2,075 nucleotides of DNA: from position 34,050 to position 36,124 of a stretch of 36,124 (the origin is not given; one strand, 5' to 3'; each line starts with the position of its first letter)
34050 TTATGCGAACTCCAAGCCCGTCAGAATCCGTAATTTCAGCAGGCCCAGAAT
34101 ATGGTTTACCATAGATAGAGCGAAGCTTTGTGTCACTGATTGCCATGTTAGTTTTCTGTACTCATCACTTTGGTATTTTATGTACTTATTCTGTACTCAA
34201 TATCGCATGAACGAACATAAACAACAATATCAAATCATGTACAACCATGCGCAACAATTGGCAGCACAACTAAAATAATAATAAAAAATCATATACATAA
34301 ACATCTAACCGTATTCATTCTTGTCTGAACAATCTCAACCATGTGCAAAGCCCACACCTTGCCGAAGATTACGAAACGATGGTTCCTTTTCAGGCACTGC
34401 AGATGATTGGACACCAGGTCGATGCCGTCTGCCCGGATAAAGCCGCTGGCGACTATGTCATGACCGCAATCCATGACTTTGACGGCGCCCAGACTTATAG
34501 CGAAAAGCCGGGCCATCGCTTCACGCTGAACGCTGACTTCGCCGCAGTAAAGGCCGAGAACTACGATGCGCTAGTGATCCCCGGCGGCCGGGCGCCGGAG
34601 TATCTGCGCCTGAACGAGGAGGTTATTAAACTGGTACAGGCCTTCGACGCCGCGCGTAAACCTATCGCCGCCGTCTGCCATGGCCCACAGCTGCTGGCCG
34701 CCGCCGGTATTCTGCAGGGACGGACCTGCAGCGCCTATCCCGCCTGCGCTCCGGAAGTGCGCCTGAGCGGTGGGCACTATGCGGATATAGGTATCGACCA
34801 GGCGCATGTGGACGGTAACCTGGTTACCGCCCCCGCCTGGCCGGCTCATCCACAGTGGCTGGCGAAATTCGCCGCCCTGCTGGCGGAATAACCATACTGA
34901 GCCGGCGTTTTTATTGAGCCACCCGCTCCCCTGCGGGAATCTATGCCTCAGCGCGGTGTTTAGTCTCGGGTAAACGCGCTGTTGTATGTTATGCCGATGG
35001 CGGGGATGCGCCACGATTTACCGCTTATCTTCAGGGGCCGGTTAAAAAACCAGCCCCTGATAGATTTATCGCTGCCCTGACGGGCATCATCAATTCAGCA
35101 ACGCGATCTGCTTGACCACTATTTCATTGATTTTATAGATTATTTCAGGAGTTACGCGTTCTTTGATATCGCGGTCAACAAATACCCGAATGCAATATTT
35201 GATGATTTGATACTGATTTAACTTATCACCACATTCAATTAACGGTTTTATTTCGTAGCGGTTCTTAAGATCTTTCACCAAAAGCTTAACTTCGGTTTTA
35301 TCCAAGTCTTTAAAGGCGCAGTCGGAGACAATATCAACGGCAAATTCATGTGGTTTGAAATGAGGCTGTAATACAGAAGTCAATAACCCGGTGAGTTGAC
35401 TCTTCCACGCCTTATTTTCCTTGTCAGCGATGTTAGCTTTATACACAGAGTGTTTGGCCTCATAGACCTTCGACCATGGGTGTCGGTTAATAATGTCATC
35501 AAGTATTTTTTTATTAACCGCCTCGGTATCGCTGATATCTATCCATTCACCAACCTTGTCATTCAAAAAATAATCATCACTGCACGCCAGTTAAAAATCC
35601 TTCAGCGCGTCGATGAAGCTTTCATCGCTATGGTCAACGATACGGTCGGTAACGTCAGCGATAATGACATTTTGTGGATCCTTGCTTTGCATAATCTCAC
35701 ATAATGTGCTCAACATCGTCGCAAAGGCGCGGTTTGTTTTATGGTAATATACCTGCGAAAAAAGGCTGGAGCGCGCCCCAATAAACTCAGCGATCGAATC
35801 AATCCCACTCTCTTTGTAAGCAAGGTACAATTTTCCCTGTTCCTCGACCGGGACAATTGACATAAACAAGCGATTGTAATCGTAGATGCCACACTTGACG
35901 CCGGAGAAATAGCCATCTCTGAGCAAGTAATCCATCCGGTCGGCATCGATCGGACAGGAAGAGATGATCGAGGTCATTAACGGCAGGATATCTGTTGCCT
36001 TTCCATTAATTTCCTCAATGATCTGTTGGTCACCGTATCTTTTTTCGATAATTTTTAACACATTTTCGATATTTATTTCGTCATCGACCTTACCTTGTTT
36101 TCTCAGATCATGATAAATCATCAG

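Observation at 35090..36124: AT-rich gene pair beside the prophage junction: HD-domain dNTPase-like protein plus an unknown 158-aa partner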

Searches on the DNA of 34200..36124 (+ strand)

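Call 8: search_dna_similar(query=window:34900-36124:+, collection=ecoli_genomes, mode=near)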
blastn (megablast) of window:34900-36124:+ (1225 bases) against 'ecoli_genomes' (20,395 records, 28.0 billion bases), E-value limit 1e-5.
No match.

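Call 21: search_dna_similar(query=window:34200-36124:+, collection=phages, mode=near, max_rows=10)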
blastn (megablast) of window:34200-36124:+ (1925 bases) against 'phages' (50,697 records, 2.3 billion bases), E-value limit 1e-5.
Records with a match: 4; places in all: 4; records where one place covers at least 80% of the query: 0.
Best place of each record, by identity: >=99% 4.
By first word of the organism name: Klebsiella 4.
By host as written in the record: Klebsiella pneumoniae ST512-KPC3 1; Klebsiella pneumoniae ST16-OXA48 1; Klebsiella sp. 1; Klebsiella pneumoniae 1.
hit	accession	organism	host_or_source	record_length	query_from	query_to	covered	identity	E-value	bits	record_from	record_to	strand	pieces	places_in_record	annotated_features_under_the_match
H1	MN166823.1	Klebsiella phage ST512-KPC3phi13.5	Klebsiella pneumoniae ST512-KPC3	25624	1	406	21%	100.0%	0e+0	750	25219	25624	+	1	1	similar to protease; coding region disrupted by phage integration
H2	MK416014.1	Klebsiella phage ST16-OXA48phi5.3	Klebsiella pneumoniae ST16-OXA48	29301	1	247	13%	99.2%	2e-122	446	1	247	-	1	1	none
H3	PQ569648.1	Klebsiella phage P12620-1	Klebsiella sp.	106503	1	173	9%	100.0%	1e-84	320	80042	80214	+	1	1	none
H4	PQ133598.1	Klebsiella phage P18-100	Klebsiella pneumoniae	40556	1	173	9%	100.0%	1e-84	320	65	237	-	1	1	none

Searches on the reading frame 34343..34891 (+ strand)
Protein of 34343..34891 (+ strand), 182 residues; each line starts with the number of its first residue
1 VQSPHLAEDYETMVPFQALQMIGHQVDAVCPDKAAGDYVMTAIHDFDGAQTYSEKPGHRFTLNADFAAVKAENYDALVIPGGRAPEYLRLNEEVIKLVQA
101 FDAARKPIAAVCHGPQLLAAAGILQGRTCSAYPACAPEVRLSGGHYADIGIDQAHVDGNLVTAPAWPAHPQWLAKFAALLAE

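Call 4: search_protein_families(library=pfam, proteins=[window:34343-34891:+], max_evalue=0.1)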
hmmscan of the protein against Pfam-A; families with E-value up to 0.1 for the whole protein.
window:34343-34891:+ (182 aa): 4 families
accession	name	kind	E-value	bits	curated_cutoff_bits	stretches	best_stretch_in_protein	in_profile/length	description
PF01965.30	DJ-1_PfpI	-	1.6e-39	135.8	26.6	1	6-177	10-163/165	DJ-1/PfpI family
PF00117.34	GATase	-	0.00031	20.9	22.8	1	65-121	32-88/190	Glutamine amidotransferase class-I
PF17124.11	ThiJ_like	-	0.014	15.7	30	1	70-121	81-141/186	ThiJ/PfpI family-like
PF07722.19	Peptidase_C26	-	0.061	13.5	20.5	0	95-121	95-121/219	Peptidase C26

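Call 6: search_protein_families(library=ncbifam, proteins=[window:34343-34891:+], max_evalue=0.1)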
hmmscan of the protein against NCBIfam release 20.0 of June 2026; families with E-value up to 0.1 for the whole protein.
window:34343-34891:+ (182 aa): 16 families
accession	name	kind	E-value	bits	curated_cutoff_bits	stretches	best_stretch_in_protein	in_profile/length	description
TIGR01382.1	PfpI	subfamily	7.4e-53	178.5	139.05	1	7-180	10-168/169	DJ-1/PfpI/YhbO family deglycase/protease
NF040823.1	deglyc_PfpI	equivalog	5.4e-25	88.2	330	1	52-180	40-165/166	deglycase PfpI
TIGR01383.1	not_thiJ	equivalog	5.9e-12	45.7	131.25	1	57-163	47-151/180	DJ-1 family glyoxalase III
NF008747.0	PRK11780.1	equivalog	3.6e-08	33.6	180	1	65-166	77-193/218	isoprenoid biosynthesis glyoxalase ElbB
NF052371.1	TransRegGbdRPseu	equivalog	2.7e-05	23.4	480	1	60-135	69-143/365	choline metabolism transcriptional regulator GbdR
NF006902.0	PRK09393.1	equivalog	5.7e-05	22.5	425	1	62-132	65-134/327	transcriptional regulator FtrA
NF008605.0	PRK11574.1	equivalog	0.00013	21.8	252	1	35-118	28-112/196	protein deglycase YajL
NF003168.0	PRK04155.1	equivalog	0.00017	20.8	365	1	68-135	140-211/287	glyoxalase III HchA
TIGR01737.1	FGAM_synth_I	equivalog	0.0003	20.2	177.8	1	66-127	33-100/228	phosphoribosylformylglycinamidine synthase I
NF002957.0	PRK03619.1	equivalog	0.0012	18.3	212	1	69-127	37-101/222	phosphoribosylformylglycinamidine synthase subunit PurQ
TIGR01855.1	IMP_synth_hisH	equivalog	0.0025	17.6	105.4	1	69-122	32-88/198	imidazole glycerol phosphate synthase subunit HisH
NF004921.0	PRK06278.1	equivalog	0.0042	16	354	1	70-120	33-80/482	cobyrinic acid a,c-diamide synthase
TIGR01368.1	CPSaseIIsmall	equivalog_domain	0.012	14.6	307.35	1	62-121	205-262/361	glutamine-hydrolyzing carbamoyl-phosphate synthase small subunit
NF009475.0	PRK12838.1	equivalog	0.029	13.3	221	1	62-121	199-256/359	carbamoyl phosphate synthase small subunit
TIGR00888.1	guaA_Nterm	equivalog_domain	0.069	12.5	172.15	1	66-121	34-86/188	glutamine-hydrolyzing GMP synthase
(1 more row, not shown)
